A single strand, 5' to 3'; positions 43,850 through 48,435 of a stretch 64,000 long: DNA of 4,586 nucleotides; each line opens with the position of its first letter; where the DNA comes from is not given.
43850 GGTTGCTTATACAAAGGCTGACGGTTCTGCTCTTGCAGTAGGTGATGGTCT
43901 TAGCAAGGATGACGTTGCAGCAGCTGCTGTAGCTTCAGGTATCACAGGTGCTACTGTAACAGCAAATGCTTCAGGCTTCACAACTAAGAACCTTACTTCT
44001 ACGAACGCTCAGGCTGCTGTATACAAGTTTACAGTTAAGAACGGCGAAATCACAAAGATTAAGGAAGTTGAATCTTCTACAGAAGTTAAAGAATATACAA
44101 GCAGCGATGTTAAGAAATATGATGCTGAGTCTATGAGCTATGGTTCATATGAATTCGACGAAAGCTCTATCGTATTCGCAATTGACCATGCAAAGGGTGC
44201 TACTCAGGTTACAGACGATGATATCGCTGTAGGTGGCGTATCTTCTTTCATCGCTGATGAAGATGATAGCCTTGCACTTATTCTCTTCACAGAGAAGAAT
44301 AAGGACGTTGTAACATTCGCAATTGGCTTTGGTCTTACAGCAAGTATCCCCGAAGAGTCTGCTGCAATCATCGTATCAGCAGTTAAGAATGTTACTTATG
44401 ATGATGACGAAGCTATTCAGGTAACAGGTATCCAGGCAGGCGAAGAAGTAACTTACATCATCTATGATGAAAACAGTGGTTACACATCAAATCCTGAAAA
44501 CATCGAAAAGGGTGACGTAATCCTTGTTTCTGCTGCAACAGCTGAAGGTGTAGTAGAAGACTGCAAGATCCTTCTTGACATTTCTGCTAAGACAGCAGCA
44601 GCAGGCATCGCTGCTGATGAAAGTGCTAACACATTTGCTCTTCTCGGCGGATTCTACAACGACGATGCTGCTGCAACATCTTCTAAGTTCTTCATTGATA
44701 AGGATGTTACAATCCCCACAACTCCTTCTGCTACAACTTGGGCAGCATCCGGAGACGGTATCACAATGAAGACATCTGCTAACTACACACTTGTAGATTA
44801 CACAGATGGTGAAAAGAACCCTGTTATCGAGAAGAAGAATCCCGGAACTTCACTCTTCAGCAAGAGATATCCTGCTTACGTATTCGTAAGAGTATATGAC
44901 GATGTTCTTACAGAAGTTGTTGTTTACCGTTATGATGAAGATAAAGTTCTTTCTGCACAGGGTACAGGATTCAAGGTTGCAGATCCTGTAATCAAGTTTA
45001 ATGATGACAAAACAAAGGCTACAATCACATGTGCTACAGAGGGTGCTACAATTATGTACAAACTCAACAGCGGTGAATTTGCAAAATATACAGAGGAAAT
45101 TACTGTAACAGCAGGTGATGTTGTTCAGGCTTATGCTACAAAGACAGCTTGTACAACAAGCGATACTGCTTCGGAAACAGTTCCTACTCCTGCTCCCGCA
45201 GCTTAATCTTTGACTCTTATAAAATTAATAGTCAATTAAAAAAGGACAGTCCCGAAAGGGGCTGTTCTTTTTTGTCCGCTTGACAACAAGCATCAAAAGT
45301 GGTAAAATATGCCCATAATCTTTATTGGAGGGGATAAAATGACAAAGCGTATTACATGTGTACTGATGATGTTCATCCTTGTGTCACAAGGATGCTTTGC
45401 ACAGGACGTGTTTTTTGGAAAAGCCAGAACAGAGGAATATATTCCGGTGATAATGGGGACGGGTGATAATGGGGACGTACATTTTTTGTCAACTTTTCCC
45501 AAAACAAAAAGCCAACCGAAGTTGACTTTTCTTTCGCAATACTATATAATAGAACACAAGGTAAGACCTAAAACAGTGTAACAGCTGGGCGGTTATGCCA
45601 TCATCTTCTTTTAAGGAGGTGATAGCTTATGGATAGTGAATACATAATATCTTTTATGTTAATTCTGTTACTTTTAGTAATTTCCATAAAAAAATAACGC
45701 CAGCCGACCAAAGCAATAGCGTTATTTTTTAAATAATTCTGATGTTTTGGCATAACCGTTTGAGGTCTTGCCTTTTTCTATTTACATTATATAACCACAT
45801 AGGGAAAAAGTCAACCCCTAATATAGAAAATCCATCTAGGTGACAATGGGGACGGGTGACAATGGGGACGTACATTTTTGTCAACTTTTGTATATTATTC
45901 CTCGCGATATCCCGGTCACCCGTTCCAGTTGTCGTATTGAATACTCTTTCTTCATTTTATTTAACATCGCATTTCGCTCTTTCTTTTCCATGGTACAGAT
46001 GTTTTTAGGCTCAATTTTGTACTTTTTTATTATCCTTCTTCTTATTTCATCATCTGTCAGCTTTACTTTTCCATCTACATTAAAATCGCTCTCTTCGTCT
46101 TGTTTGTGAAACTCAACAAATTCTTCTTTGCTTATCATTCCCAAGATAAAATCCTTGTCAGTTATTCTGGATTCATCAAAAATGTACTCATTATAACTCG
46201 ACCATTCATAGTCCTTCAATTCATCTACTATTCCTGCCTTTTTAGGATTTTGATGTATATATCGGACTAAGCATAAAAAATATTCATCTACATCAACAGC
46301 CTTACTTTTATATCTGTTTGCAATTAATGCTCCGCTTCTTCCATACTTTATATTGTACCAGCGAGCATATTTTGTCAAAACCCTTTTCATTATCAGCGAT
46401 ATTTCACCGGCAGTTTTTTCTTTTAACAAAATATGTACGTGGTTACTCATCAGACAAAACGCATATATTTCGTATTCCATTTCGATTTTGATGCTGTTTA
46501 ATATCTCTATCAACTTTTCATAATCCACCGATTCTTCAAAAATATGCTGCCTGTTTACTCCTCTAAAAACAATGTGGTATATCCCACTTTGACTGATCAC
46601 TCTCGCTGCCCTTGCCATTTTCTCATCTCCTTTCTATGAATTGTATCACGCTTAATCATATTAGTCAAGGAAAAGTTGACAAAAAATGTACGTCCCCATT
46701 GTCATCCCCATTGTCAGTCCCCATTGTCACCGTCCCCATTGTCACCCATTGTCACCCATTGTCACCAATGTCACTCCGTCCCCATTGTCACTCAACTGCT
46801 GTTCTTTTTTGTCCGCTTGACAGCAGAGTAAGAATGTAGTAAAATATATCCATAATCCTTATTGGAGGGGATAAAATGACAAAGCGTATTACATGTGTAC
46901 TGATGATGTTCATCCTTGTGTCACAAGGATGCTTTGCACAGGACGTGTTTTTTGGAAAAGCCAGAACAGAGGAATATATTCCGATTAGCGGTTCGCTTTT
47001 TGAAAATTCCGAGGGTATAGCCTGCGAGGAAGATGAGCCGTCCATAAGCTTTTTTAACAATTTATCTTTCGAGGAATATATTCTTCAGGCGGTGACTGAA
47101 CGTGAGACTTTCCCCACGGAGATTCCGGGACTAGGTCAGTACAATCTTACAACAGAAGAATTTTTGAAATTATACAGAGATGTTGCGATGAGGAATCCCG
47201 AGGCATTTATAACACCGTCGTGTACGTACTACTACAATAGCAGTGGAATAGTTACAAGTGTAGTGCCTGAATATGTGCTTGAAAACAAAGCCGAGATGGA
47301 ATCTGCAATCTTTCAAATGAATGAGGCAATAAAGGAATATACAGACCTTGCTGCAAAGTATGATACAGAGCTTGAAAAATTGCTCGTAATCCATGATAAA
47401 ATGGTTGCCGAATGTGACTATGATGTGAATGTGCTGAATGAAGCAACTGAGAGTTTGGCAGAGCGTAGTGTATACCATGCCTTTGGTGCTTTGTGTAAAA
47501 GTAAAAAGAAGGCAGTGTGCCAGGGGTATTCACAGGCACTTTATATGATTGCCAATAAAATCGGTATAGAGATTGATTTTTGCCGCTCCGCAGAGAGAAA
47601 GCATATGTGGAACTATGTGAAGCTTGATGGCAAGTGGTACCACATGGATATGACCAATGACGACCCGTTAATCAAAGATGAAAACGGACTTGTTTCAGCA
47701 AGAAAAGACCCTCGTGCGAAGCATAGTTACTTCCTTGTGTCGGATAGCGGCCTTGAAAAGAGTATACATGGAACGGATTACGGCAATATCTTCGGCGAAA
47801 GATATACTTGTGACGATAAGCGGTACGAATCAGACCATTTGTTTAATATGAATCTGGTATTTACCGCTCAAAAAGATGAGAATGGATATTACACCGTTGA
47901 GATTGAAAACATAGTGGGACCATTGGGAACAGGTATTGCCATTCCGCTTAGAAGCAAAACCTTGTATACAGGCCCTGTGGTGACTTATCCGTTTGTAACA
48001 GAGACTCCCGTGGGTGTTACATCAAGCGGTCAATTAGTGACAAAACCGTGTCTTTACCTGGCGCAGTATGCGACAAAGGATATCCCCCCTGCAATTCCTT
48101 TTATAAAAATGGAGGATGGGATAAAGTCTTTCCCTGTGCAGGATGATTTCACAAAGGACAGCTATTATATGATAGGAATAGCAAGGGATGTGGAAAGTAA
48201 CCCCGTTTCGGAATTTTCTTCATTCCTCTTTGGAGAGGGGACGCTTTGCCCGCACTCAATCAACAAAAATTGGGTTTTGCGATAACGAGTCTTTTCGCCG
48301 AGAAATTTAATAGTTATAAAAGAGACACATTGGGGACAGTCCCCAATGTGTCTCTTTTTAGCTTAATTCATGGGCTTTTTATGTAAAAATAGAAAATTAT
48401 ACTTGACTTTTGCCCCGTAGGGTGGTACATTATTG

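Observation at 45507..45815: Candidate type I toxin-antitoxin module: 22-aa hydrophobic peptide with a convergent, 3'-overlapping antisense sRNA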

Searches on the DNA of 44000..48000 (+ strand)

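Call 4: search_rna_families(source=window, start=44000, end=48000, threshold=evalue, max_evalue=10, show_alignments=3)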
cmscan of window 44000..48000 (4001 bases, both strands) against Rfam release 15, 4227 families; matches with E-value up to 10: 7.
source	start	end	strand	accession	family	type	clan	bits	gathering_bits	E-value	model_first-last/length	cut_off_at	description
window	45235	45276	+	RF00143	mir-6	Gene; miRNA;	CL00083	24.8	58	0.31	1-74/74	no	mir-6 microRNA precursor family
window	45727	45789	-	RF01776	RatA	Gene; antitoxin;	-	24.3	49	5.9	1-91/91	no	RNA anti-toxin A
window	45768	45814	+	RF02266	XIST_intron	Gene; lncRNA;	-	22.3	70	1.1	1-68/68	no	XIST 3' intron conserved motif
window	45213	45275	+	RF00506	Thr_leader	Cis-reg; leader;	-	22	55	0.64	1-118/118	no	Threonine operon leader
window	45222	45274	+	RF01489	sbrA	Gene; sRNA;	-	20.8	45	0.62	1-71/71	no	Listeria sRNA sbrA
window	45152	45279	+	RF00558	L20_leader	Cis-reg; leader;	-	19.4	58.7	2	1-127/127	no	Ribosomal protein L20 leader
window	45237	45310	-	RF01489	sbrA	Gene; sRNA;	-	16.4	45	9.7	1-71/71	no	Listeria sRNA sbrA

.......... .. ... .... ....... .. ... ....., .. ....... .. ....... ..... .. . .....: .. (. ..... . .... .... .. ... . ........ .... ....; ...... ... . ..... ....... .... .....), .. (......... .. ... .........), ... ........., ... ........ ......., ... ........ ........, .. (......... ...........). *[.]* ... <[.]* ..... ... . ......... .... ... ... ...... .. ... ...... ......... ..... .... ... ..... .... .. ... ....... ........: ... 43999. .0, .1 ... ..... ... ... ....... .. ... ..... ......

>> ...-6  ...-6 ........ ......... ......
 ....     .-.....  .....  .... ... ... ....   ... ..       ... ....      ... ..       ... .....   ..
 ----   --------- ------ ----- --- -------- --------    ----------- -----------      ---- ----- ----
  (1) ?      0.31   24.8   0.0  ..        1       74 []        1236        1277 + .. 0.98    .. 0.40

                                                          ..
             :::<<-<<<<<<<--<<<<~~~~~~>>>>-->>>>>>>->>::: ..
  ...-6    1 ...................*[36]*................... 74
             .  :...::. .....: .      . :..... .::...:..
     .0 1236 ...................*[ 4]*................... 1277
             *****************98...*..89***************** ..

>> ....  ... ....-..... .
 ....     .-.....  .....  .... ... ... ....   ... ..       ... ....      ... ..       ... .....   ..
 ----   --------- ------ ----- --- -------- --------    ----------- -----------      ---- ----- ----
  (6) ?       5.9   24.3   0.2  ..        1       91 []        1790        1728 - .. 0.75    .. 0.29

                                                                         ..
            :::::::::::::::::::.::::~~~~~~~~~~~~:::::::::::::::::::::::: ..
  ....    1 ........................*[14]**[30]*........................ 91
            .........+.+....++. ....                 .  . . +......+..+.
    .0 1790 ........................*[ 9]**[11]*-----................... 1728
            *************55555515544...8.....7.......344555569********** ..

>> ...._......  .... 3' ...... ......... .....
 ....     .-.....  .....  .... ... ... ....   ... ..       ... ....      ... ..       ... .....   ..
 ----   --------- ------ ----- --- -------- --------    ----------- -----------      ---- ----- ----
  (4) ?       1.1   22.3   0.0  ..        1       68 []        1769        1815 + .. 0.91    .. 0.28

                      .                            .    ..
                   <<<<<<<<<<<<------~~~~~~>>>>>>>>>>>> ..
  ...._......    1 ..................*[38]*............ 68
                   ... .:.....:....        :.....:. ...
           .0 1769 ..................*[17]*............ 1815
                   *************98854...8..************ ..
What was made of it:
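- On txpA/RatA: 24.3 bits against 49, E = 5.9 (call 4).
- Closest known: txpA/RatA, bsrG/SR4, bsrE/SR5 and yonT/SR6 of Bacillus subtilis. Different: The Rfam RatA model scores only 24.3 bits (E = 5.9) against a gathering score of 49 (call 4).
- No Rfam family matches (call 4).
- Tried and rejected: An E-value search over 44000-48000 gave only sub-threshold noise, including RatA at 24.3 bits (call 4).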

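Call 17: search_dna_similar(query=window:45500-45840:+, collection=plasmids, mode=distant, max_evalue=0.01)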
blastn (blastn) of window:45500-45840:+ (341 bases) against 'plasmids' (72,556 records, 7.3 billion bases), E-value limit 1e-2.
No match.

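Call 18: search_dna_similar(query=window:45500-45840:+, collection=phages, mode=distant, max_evalue=0.01)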
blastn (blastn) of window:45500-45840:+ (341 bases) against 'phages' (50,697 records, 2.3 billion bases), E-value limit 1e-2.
Records with a match: 2; places in all: 2; records where one place covers at least 80% of the query: 0.
Best place of each record, by identity: 80-90% 2.
By first word of the organism name: Weissella 2.
By host as written in the record: Weissella sp. 2.
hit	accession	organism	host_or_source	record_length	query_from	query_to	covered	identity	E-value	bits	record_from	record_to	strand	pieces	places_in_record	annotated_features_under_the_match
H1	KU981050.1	Weissella phage WCP30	Weissella sp.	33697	267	316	15%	80.0%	8e-3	46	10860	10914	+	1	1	none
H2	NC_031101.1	Weissella phage WCP30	Weissella sp.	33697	267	316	15%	80.0%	8e-3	46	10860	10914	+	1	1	none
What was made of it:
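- Tried and rejected: BLAST. blastn of the locus against plasmid and phage collections found nothing relevant (calls 17, 18).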

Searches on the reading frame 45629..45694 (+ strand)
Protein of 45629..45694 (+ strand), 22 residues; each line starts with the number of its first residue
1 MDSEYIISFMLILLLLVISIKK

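Call 40: search_protein_families(library=pfam, proteins=[window:45629-45694:+], max_evalue=1)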
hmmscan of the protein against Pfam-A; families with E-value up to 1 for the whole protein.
seq(22 aa): 0 families

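Call 41: search_protein_families(library=padloc, proteins=[window:45629-45694:+], max_evalue=10)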
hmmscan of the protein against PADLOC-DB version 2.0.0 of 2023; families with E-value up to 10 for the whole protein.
seq(22 aa): 0 families

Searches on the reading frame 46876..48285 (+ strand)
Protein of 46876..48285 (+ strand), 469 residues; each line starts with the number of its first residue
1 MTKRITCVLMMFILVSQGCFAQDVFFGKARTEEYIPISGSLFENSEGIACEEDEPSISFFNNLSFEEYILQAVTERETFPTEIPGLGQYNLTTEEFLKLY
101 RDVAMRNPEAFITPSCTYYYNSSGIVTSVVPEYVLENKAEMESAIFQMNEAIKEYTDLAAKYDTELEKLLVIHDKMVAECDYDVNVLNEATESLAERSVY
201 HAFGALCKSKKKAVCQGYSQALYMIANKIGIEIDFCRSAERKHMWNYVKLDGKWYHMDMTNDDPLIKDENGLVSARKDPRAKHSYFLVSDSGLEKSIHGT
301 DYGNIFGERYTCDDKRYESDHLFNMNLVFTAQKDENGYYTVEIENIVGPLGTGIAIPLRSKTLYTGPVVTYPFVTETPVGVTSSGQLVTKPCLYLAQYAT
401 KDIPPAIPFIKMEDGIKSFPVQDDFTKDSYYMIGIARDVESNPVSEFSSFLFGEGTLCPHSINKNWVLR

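Call 40: search_protein_families(library=pfam, proteins=[window:46876-48285:+], max_evalue=1)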
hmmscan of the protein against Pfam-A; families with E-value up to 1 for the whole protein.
window:46876-48285:+ (469 aa): 3 families
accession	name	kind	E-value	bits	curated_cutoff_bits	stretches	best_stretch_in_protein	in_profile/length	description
PF01841.26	Transglut_core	-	8.7e-07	29.6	23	1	159-259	8-108/108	Transglutaminase-like superfamily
PF22321.2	Zona_CL2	-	0.12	12.9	26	1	23-68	66-111/154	Zonadhesin, second cohesin-like domain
PF02099.23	Josephin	-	0.17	12.2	26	1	170-265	54-132/157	Josephin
